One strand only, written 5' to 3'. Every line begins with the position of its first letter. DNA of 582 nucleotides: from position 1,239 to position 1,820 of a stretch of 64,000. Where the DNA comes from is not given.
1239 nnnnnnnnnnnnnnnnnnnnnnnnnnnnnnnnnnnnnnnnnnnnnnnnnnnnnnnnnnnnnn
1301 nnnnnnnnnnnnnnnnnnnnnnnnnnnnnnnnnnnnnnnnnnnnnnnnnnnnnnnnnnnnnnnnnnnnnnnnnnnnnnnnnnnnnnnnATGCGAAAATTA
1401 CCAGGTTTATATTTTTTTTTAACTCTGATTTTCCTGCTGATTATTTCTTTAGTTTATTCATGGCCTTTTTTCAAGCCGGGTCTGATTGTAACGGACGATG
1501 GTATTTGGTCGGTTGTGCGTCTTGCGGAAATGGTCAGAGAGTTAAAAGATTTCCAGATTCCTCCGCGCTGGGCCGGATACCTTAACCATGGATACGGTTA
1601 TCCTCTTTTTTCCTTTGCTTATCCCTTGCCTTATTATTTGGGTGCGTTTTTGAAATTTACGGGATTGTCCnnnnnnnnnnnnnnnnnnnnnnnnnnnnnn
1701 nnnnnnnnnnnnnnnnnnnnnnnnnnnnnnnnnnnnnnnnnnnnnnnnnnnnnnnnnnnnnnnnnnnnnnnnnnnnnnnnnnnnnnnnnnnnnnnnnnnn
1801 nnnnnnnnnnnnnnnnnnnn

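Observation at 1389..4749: A second GT-C family in tandem: GYGYPLF........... motif with a YfhO-like C-terminal GWQ..NGK domain, and a third copy at 39192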

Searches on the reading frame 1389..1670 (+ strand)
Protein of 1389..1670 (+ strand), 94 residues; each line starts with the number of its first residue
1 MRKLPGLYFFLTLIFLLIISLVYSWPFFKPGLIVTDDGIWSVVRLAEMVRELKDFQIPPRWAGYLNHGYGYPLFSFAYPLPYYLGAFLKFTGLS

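Call 76: search_protein_families(library=pfam, proteins=[window:1389-1670:+], max_evalue=1)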
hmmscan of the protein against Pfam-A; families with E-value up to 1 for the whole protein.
window:1389-1670:+ (94 aa): 0 families
